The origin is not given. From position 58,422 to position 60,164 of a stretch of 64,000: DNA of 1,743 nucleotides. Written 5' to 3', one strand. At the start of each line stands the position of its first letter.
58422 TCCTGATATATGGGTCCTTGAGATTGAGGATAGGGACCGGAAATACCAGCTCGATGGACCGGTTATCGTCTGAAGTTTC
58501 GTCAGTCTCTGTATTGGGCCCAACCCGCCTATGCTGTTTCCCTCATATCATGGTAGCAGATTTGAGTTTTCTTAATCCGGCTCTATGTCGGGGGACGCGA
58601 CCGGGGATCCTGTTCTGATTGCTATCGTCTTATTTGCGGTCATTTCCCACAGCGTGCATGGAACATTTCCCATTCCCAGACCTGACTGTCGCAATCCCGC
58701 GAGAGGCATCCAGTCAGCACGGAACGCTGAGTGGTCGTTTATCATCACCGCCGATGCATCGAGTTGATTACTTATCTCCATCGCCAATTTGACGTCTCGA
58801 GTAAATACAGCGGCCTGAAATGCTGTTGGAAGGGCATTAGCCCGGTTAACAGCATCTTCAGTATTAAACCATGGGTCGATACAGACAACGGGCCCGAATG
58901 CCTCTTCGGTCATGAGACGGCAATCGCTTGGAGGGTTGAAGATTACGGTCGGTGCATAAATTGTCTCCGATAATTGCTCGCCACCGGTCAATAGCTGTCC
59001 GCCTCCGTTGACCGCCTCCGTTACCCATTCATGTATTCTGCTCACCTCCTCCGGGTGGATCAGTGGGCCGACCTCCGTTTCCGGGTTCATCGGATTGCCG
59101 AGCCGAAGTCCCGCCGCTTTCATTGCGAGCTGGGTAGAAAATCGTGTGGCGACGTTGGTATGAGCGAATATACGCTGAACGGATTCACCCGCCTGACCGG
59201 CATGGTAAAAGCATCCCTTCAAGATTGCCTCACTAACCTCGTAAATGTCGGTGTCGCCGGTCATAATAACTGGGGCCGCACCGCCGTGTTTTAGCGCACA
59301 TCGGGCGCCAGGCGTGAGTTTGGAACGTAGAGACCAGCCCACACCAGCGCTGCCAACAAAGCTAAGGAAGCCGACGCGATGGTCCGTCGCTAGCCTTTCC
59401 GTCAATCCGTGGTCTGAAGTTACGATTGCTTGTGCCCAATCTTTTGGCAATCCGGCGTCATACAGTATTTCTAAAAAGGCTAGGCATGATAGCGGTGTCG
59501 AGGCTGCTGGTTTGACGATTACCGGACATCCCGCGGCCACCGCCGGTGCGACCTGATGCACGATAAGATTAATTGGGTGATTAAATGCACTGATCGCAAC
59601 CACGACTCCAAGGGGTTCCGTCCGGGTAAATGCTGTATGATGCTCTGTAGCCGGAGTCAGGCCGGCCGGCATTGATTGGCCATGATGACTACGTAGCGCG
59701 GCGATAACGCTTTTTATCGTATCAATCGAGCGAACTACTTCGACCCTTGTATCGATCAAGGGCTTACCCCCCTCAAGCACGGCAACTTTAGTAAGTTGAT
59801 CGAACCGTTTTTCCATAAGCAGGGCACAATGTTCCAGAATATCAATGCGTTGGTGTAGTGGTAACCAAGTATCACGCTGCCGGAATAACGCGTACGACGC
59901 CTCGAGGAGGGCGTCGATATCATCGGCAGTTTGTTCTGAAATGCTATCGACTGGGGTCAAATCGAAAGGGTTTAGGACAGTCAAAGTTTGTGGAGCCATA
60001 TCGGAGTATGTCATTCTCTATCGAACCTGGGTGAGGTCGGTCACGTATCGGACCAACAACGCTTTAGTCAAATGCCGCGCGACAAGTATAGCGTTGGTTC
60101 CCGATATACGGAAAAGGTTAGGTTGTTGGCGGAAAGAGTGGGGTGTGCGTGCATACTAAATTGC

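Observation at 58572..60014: ALDH-superfamily member lacking both the catalytic Cys and the general-base Glu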

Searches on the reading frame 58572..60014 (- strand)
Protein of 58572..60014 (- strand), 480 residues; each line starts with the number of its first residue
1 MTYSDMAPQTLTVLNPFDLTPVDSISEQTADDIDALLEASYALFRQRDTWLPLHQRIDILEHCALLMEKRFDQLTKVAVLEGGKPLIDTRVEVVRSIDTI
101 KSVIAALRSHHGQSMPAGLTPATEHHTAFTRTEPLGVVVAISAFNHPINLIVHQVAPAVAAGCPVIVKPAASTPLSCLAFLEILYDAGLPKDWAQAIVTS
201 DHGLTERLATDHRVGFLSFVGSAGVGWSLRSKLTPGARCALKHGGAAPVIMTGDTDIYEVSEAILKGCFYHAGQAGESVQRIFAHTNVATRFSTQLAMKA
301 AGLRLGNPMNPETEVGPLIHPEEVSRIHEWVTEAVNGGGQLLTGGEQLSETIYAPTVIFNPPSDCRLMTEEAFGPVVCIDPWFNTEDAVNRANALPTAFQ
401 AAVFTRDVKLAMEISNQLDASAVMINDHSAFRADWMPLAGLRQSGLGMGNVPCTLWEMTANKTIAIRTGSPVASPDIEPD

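Call 3: search_protein_families(library=pfam, proteins=[window:58572-60014:-], max_evalue=0.001)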
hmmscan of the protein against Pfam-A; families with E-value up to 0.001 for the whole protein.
window:58572-60014:- (480 aa): 1 family
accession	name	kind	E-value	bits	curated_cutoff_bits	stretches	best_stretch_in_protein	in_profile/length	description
PF00171.27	Aldedh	-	5.6e-114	381.6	23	1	9-464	7-461/461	Aldehyde dehydrogenase family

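Call 4: search_protein_families(library=ncbifam, proteins=[window:58572-60014:-], max_evalue=0.001)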
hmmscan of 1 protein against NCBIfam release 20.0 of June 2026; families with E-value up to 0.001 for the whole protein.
window:58572-60014:- (480 aa): 42 families (the best 25 are shown)
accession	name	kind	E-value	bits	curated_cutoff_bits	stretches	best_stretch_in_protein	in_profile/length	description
NF040648.1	lactal_redase_Meth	equivalog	2.2e-97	327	650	1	10-466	12-462/463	lactaldehyde dehydrogenase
NF047626.1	SulfactDhSafD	equivalog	2e-79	267.7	700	1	10-466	2-454/454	sulfoacetaldehyde dehydrogenase SafD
TIGR03250.1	PhnAcAld_DH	equivalog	6.1e-79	265.8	635.65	1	9-449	17-452/472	phosphonoacetaldehyde dehydrogenase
NF010000.0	PRK13473.1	subfamily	1.5e-77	261.2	615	1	8-463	16-469/475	aminobutyraldehyde dehydrogenase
NF006916.0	PRK09407.1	equivalog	1.5e-75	254.8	521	1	8-474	33-500/526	succinic semialdehyde dehydrogenase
NF009725.0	PRK13252.1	equivalog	1.6e-73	247.8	593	1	5-469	18-482/488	betaine-aldehyde dehydrogenase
TIGR01804.1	BADH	equivalog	3e-73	246.9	668.6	1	4-459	8-464/467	betaine-aldehyde dehydrogenase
NF040869.1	G3PDH_Arch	equivalog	4.2e-73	246.7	780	1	9-465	33-490/502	NADP-dependent glyceraldehyde-3-phosphate dehydrogenase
TIGR01780.1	SSADH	subfamily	1.5e-70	238.3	646.35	1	14-448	2-434/448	succinate-semialdehyde dehydrogenase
NF045735.1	PaDhStyDPseudo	equivalog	1.8e-62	211.6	850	1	8-466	17-481/483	phenylacetaldehyde dehydrogenase StyD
TIGR02299.1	HpaE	equivalog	1.6e-60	205.1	638.35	1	9-467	16-477/488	5-carboxymethyl-2-hydroxymuconate semialdehyde dehydrogenase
NF042993.1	AlphKGSA_gudD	equivalog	2e-60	204.9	770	1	12-445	22-458/481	alpha-ketoglutaric semialdehyde dehydrogenase GucD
NF045736.1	PaDhStyDRhodo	equivalog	5.3e-60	203.3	800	1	9-450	18-461/479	phenylacetaldehyde dehydrogenase StyD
TIGR03216.1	OH_muco_semi_DH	equivalog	6.1e-57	193.3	693.25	1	10-449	15-462/481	2-hydroxymuconic semialdehyde dehydrogenase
NF052305.1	DioxValDhHalo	equivalog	8.6e-57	193.1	750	1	9-444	20-457/483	2,5-dioxovalerate dehydrogenase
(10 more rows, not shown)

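Call 5: search_solved_structures(query=window:58572-60014:-, show_alignments=3)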
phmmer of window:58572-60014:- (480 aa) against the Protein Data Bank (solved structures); distinct sequences matched with E-value up to 0.001: 253 (the best 60 are shown).
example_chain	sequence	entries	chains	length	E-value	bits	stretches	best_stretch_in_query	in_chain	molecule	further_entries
5jry_A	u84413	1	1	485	3.4e-77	263.5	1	30-467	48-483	NAD-dependent aldehyde dehydrogenase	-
5kf0_A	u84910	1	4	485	8.4e-77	262.2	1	25-467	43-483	Aldehyde dehydrogenase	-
5j6b_A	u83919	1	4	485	2.4e-76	260.6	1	29-467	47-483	Aldehyde dehydrogenase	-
8hap_A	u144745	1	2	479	1.4e-73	251.6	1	10-466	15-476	Aldehyde dehydrogenase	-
3pqa_A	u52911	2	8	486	2.5e-70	240.8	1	10-467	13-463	Lactaldehyde dehydrogenase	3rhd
5mz5_A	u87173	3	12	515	6.2e-70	239.5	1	12-467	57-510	ALDH21) | aldehyde dehydrogenase 21 | Aldehyde dehydrogenase 21 (ALDH21)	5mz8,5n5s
1uxv_A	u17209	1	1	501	1e-58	202.6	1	9-466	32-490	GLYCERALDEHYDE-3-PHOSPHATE DEHYDROGENASE (NADP+)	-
1ky8_A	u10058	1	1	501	1.1e-58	202.5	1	9-466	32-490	glyceraldehyde-3-phosphate dehydrogenase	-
1uxn_A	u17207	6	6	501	1.9e-58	201.6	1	9-466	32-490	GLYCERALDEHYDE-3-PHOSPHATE DEHYDROGENASE (NADP+)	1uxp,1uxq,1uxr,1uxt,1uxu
8of1_A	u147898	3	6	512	2e-56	195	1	52-451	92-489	Succinate-semialdehyde dehydrogenase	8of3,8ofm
5vbf_A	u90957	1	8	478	4.4e-55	190.6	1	10-448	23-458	NAD-dependent succinate-semialdehyde dehydrogenase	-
4o5h_A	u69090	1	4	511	1.4e-54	188.9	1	4-464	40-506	Phenylacetaldehyde dehydrogenase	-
5x5t_A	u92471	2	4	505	3.7e-54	187.5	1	8-465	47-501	Alpha-ketoglutaric semialdehyde dehydrogenase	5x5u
8s33_A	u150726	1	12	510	8e-54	186.4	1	9-451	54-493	Succinate-semialdehyde dehydrogenase [NAD(P)+]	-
3zqa_A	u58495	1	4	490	1.7e-53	185.3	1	10-470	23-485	BETAINE ALDEHYDE DEHYDROGENASE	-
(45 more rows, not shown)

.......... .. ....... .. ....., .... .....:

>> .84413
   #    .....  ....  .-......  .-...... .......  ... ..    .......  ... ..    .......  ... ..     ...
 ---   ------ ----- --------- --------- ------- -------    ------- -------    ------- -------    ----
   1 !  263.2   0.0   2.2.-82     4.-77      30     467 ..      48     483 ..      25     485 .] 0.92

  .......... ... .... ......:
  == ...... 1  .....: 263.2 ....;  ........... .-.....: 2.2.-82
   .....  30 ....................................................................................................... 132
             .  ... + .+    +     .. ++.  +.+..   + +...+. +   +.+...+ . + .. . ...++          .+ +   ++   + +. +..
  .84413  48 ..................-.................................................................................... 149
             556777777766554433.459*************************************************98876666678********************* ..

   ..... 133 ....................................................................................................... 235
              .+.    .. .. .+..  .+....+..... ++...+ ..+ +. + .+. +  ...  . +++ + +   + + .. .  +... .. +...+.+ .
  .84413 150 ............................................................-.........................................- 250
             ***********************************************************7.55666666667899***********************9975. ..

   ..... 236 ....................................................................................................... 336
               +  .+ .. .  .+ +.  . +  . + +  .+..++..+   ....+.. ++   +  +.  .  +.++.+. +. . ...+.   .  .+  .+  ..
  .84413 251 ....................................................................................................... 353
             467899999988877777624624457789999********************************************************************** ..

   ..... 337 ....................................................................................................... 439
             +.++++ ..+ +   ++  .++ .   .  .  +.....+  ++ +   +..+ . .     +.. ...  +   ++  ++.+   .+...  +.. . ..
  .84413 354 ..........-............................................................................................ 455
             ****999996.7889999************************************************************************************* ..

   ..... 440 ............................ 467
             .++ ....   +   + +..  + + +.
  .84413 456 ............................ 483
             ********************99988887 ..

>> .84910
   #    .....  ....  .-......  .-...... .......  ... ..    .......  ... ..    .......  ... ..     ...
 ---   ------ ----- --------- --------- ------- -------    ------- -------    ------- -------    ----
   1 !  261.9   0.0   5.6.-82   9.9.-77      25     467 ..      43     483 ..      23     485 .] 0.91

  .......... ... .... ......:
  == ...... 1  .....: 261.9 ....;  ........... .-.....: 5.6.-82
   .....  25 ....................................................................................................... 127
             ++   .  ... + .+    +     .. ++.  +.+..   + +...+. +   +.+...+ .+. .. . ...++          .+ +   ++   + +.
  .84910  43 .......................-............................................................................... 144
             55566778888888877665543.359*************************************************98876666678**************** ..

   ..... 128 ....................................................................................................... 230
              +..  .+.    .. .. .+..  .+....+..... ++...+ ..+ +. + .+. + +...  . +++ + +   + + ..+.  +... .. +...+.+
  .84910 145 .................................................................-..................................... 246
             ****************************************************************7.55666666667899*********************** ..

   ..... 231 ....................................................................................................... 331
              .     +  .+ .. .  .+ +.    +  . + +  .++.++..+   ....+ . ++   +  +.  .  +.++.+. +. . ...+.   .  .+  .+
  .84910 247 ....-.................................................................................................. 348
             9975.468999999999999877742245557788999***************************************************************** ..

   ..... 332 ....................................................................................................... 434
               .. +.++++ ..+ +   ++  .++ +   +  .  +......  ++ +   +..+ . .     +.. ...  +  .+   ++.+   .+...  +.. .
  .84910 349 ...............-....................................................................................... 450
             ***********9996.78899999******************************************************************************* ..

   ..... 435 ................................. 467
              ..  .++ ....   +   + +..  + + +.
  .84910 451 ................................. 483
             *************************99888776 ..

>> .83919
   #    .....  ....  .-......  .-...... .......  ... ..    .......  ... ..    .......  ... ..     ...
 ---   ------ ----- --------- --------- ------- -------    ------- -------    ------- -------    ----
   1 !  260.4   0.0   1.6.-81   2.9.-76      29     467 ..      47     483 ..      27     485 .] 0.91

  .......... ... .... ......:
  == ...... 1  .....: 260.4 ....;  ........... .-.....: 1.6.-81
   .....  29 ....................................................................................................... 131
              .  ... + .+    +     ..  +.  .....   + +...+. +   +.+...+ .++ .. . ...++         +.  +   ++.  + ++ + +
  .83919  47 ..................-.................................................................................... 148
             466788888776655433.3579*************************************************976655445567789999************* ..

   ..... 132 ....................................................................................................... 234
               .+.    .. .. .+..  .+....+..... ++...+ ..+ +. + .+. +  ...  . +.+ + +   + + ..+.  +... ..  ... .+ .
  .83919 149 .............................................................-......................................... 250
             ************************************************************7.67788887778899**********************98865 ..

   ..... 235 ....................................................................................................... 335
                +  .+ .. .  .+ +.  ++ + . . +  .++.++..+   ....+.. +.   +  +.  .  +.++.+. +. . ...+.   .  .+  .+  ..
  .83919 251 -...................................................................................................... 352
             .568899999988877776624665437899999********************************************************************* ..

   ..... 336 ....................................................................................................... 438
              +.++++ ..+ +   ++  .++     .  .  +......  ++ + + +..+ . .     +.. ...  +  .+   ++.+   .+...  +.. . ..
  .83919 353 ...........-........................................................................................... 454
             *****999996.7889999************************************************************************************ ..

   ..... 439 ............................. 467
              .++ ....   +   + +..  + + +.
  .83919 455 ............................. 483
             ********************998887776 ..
